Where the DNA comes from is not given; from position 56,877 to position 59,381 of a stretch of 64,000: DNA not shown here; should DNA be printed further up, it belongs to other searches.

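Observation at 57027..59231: Prohead protease fused to a degenerate histidine-phosphatase domain (734 aa)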

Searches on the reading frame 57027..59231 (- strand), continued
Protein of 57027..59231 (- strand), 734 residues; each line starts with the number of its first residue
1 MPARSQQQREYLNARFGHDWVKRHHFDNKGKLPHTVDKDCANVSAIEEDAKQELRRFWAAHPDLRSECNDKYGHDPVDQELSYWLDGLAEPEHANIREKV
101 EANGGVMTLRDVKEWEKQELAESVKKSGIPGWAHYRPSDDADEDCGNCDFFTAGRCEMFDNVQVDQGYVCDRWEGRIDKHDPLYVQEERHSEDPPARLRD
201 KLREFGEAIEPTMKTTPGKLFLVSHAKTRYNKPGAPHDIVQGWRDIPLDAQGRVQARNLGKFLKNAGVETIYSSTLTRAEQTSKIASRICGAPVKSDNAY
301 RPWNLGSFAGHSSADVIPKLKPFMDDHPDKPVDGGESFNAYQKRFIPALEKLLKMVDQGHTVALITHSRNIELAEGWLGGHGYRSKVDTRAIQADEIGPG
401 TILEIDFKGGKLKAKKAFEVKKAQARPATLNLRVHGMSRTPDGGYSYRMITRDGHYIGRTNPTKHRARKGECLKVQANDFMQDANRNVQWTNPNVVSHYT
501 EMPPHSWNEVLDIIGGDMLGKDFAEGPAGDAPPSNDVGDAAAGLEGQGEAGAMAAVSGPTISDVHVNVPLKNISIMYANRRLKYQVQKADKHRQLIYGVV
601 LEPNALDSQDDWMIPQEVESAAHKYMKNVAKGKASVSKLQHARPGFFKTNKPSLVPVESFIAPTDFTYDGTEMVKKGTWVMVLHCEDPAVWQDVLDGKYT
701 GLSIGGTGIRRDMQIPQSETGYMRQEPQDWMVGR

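Call 14: find_encoding_contigs(protein=P0039, flank=10000, max_places=2)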
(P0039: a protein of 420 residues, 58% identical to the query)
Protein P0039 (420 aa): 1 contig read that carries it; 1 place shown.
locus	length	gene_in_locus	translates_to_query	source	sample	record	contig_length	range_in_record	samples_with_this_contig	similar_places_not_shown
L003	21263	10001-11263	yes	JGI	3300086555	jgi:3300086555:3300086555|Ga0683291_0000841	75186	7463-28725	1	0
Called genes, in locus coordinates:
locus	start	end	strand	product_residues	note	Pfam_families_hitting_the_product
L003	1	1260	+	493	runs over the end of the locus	-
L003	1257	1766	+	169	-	-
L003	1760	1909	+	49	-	-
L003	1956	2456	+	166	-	-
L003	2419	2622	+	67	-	-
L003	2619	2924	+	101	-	-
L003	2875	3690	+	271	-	-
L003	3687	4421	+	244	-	PF13489:Methyltransf_23, PF08242:Methyltransf_12, PF13649:Methyltransf_25 (weak)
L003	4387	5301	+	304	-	-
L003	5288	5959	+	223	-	PF03414:Glyco_transf_6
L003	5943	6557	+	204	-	PF13489:Methyltransf_23, PF13649:Methyltransf_25, PF13847:Methyltransf_31 (weak), PF08241:Methyltransf_11, PF08242:Methyltransf_12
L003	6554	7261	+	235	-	-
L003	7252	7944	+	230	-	PF00535:Glycos_transf_2, PF10111:Glyco_tranf_2_2, PF13641:Glyco_tranf_2_3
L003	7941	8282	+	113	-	-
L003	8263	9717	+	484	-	PF06074:Portal_Mu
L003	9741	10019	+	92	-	-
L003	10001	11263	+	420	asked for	PF14550:Peptidase_S78_2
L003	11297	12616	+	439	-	-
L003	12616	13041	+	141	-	-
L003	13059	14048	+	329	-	-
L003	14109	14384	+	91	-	-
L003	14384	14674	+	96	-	-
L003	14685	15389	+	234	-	-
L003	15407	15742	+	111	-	-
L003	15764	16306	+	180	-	-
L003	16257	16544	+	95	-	-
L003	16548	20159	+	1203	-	-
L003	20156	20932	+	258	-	-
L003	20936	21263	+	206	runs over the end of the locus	-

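Call 17: get_annotated_region(hit=H11, flank=3000)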
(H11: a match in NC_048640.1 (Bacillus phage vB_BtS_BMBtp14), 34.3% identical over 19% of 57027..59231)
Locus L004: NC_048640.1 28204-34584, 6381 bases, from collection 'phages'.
description: Bacillus phage vB_BtS_BMBtp14, complete genome.
organism: Bacillus phage vB_BtS_BMBtp14 (NCBI taxid 1868826)
taxonomy: Viruses; Duplodnaviria; Heunggongvirae; Uroviricota; Caudoviricetes; Skryabinvirinae; Bembunaquatrovirus; Bembunaquatrovirus BMBtp14
host: Bacillus thuringiensis BGSC 4AJ1; source: -; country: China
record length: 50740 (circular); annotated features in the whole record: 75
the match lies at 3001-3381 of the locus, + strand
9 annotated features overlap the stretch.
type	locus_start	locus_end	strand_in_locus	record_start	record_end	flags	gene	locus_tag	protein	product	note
CDS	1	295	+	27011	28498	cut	-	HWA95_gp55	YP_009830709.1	DEAD/DEAH box helicase family protein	-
CDS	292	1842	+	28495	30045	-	-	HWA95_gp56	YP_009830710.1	portal protein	-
CDS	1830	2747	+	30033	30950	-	-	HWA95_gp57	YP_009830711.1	head morphogenesis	-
CDS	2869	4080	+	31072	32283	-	-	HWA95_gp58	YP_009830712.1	head maturation protease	-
CDS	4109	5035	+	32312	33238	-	-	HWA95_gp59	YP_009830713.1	virion structural protein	-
CDS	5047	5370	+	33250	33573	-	-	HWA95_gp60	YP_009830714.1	YqbF domain-containing protein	-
CDS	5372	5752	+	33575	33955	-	-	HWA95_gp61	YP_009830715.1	head-tail adaptor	-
CDS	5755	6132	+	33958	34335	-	-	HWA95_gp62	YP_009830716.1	head-tail adaptor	-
CDS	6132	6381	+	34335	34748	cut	-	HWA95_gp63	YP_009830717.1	hypothetical protein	-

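Call 18: get_annotated_region(hit=H21, flank=3000)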
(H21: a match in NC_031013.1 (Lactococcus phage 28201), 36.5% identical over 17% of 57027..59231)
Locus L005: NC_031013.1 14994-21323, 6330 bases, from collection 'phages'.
description: Lactococcus phage 28201, complete genome.
organism: Lactococcus phage 28201 (NCBI taxid 1871678)
taxonomy: Viruses; Duplodnaviria; Heunggongvirae; Uroviricota; Caudoviricetes
host: Lactococcus lactis SMQ-86; source: dairy whey; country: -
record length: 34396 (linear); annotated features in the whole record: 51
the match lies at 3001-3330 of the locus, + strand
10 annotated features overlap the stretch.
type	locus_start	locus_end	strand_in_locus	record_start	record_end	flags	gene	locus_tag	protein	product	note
CDS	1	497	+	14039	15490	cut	-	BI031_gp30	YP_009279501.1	terminase large subunit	-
CDS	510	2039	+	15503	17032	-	-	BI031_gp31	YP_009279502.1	portal protein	-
CDS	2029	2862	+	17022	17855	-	-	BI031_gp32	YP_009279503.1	head morphogenesis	-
CDS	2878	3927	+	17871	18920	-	-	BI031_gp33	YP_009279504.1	head maturation protease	-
CDS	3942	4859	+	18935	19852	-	-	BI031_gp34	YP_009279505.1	virion structural protein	-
CDS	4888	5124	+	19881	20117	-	-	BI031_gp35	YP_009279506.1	major head protein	-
CDS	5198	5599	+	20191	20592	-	-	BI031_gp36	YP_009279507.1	head-tail adaptor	-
CDS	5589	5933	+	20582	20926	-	-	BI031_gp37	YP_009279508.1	head-tail adaptor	-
CDS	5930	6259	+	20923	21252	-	-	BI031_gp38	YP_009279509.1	minor head protein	-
CDS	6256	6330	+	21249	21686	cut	-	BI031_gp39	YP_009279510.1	minor head protein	-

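Call 22: search_protein_families(library=ncbifam, proteins=[window:57030-59231:-, P0005, P0041], max_evalue=0.01)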
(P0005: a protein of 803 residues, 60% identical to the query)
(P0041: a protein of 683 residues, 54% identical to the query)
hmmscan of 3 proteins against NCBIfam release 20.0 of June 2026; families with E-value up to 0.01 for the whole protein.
window:57030-59231:- (734 aa): 18 families
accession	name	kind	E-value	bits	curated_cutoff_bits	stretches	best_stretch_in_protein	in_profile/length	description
TIGR03162.1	ribazole_cobC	equivalog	4e-18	65.5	162.9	1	222-371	3-148/176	alpha-ribazole phosphatase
NF005567.0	PRK07238.1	equivalog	3.9e-14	52.8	326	1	192-371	154-330/378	bifunctional RNase H/acid phosphatase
NF002901.0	PRK03482.1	equivalog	2.5e-11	43.6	261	1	220-368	4-151/215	2,3-diphosphoglycerate-dependent phosphoglycerate mutase GpmB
NF045917.1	PhserinePhPspA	equivalog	1.6e-10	41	350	1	219-371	3-154/211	phosphoserine phosphatase PspA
TIGR03848.1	MSMEG_4193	subfamily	1.9e-10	40.5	203.85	1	221-365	3-150/204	MSMEG_4193 family putative phosphomutase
NF038349.1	dPGM_arch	equivalog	7.9e-09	35.7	225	1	222-371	3-141/194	2,3-diphosphoglycerate-dependent phosphoglycerate mutase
NF011580.0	PRK15004.1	equivalog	8.6e-09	35.7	250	1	219-367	2-149/203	adenosylcobalamin/alpha-ribazole phosphatase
NF009994.0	PRK13463.1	equivalog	9.4e-09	35.3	277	1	220-381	5-165/203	phosphoserine phosphatase 1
NF002217.0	PRK01112.1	equivalog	1e-07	31.6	320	1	219-286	3-66/228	2,3-bisphosphoglycerate-dependent phosphoglycerate mutase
NF002339.0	PRK01295.1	equivalog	1.3e-06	28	316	1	219-367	4-158/206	2,3-bisphosphoglycerate-dependent phosphoglycerate mutase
NF010718.0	PRK14120.1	equivalog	2.7e-06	26.9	366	1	218-288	5-73/249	phosphoglyceromutase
TIGR01258.1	pgm_1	subfamily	4.1e-06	26.4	81.7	1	219-286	2-67/245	2,3-bisphosphoglycerate-dependent phosphoglycerate mutase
NF010713.0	PRK14115.1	equivalog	6.8e-06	25.5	305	1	219-285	3-67/248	2,3-diphosphoglycerate-dependent phosphoglycerate mutase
NF010715.0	PRK14117.1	equivalog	3.3e-05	23.5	421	1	219-290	3-72/230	phosphoglycerate mutase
NF010714.0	PRK14116.1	equivalog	0.00036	20.1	401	1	219-285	3-67/229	2,3-diphosphoglycerate-dependent phosphoglycerate mutase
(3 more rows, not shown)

P0005 (803 aa): 27 families (the best 25 are shown)
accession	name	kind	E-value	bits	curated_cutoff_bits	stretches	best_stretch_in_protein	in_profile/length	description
TIGR03162.1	ribazole_cobC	equivalog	5.4e-18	65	162.9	1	279-426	2-145/176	alpha-ribazole phosphatase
NF005567.0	PRK07238.1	equivalog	1.4e-14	54.2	326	1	263-426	165-327/378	bifunctional RNase H/acid phosphatase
NF002901.0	PRK03482.1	equivalog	3e-13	49.9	261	1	278-426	4-151/215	2,3-diphosphoglycerate-dependent phosphoglycerate mutase GpmB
NF045917.1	PhserinePhPspA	equivalog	1.2e-11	44.7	350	1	278-427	4-152/211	phosphoserine phosphatase PspA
NF006530.0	PRK08999.1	equivalog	2.1e-10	40.2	245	1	138-200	10-69/315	Nudix family hydrolase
NF009994.0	PRK13463.1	equivalog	5.8e-10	39.3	277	1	277-438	4-164/203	phosphoserine phosphatase 1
NF038349.1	dPGM_arch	equivalog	1.5e-09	38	225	1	303-427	23-139/194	2,3-diphosphoglycerate-dependent phosphoglycerate mutase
TIGR03848.1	MSMEG_4193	subfamily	2.9e-09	36.7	203.85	1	295-425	15-152/204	MSMEG_4193 family putative phosphomutase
NF052459.1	OxoGTPPhMutT1Mycb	equivalog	5.7e-08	32.2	475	1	162-356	27-208/292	8-oxo-(d)GTP phosphatase MutT1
NF011580.0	PRK15004.1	equivalog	8.8e-08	32.4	250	1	278-425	3-149/203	adenosylcobalamin/alpha-ribazole phosphatase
NF041652.1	Nud_hyd_Dein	equivalog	2.9e-07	30.8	200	1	134-200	14-79/152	Nudix hydrolase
NF007834.0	PRK10546.1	equivalog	1e-06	28.6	156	1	144-206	13-72/135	pyrimidine (deoxy)nucleoside triphosphate diphosphatase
TIGR00586.1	mutt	equivalog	3.1e-06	27.2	97.9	1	138-194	9-62/129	8-oxo-dGTP diphosphatase MutT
NF010718.0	PRK14120.1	equivalog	4.9e-06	26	366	1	275-358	4-86/249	phosphoglyceromutase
NF008044.0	PRK10776.1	equivalog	5.8e-06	26.2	148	1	149-195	19-62/130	8-oxo-dGTP diphosphatase MutT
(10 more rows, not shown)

P0041 (683 aa): 14 families
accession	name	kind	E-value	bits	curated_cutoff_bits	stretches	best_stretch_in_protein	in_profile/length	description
NF041652.1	Nud_hyd_Dein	equivalog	6.6e-10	39.4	200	1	215-284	12-81/152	Nudix hydrolase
NF006530.0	PRK08999.1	equivalog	2.3e-09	36.7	245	1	221-281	10-68/315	Nudix family hydrolase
NF008044.0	PRK10776.1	equivalog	3.4e-07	30.2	148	1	229-277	16-62/130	8-oxo-dGTP diphosphatase MutT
TIGR00586.1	mutt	equivalog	8.3e-07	29.1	97.9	1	220-276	8-62/129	8-oxo-dGTP diphosphatase MutT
NF007834.0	PRK10546.1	equivalog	1.7e-06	27.9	156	1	227-285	13-69/135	pyrimidine (deoxy)nucleoside triphosphate diphosphatase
TIGR02705.1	nudix_YtkD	equivalog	3e-06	26.9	154.4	1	241-287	41-86/156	RNA deprotection pyrophosphohydrolase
NF001938.0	PRK00714.1-5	equivalog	5e-06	26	116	1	219-276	16-75/172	RNA pyrophosphohydrolase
NF003787.0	PRK05379.1-4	equivalog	4.2e-05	22.7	449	1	225-280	215-267/346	bifunctional nicotinamide-nucleotide adenylyltransferase/Nudix hydroxylase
NF006961.0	PRK09438.1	equivalog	0.00013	21.4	103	1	225-277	17-63/151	dihydroneopterin triphosphate diphosphatase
NF003788.0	PRK05379.1-5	equivalog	0.00056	19.3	354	1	226-281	221-273/351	bifunctional nicotinamide-nucleotide adenylyltransferase/Nudix hydroxylase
NF001935.0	PRK00714.1-2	equivalog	0.00072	19.1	259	1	245-287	30-72/183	RNA pyrophosphohydrolase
NF001937.0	PRK00714.1-4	equivalog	0.0011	18.6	139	1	241-280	26-65/161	RNA pyrophosphohydrolase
NF001936.0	PRK00714.1-3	equivalog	0.0027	17.6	118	1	244-275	33-64/155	RNA pyrophosphohydrolase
NF003786.0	PRK05379.1-2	equivalog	0.0044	16.3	397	1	227-287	227-284/354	bifunctional nicotinamide-nucleotide adenylyltransferase/Nudix hydroxylase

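Call 36: predict_structure(alignment_id=A1)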
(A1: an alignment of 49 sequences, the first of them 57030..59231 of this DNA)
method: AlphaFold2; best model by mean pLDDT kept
length: 734 residues; sequences in the alignment: 49
mean_pLDDT: 76.5   pTM: 0.41
mean pLDDT of the five models: 76.5, 75.6, 75.2, 75.0, 73.1
residues with pLDDT >= 90: 270; 70-90: 247; 50-70: 94; < 50: 123
segments of 3 or more residues with pLDDT < 50: 1-3, 30-37, 181-191, 210-214, 520-590, 643-649, 716-725, 732-734
pLDDT, mean of each block of 10 residues (from residue 1): 63 82 67 47 94 95 89 92 92 94 96 94 77 82 85 88 88 60 38 66 65 68 90 61 83 91 95 97 97 97 91 88 96 96 97 95 96 94 92 88 89 79 66 95 94 92 94 88 69 89 91 66 39 36 34 36 37 35 38 71 71 75 79 65 46 76 80 83 82 78 58 49 47 43
secondary structure, 60 per line:
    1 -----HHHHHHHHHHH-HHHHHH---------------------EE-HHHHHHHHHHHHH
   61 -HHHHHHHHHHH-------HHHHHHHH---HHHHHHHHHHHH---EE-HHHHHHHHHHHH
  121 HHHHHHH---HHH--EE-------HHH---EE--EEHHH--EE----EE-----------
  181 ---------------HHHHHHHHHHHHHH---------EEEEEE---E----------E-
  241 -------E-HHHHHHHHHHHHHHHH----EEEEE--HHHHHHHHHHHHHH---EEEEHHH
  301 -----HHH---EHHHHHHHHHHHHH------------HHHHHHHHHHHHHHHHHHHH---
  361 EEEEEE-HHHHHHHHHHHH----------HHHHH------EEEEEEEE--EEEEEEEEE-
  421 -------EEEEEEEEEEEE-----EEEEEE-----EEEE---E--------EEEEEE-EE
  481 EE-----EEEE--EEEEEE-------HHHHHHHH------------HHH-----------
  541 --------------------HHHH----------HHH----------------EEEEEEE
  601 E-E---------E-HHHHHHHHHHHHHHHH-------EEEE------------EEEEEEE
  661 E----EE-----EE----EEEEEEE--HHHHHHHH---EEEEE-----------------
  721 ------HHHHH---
elements in order (helices of 4 or more, strands of 3 or more residues): H6-16 H18-23 H48-60 H62-72 H80-87 H91-102 H109-127 H196-209 E219-224 H250-265 E270-274 H277-290 E294-297 H313-325 H338-357 E361-366 H368-379 H390-394 E401-408 E411-419 E428-439 E445-450 E456-459 E472-477 E479-482 E488-491 E494-499 H507-514 H561-564 E594-601 H615-630 E638-641 E654-661 E679-685 H688-695 E699-703 H727-731
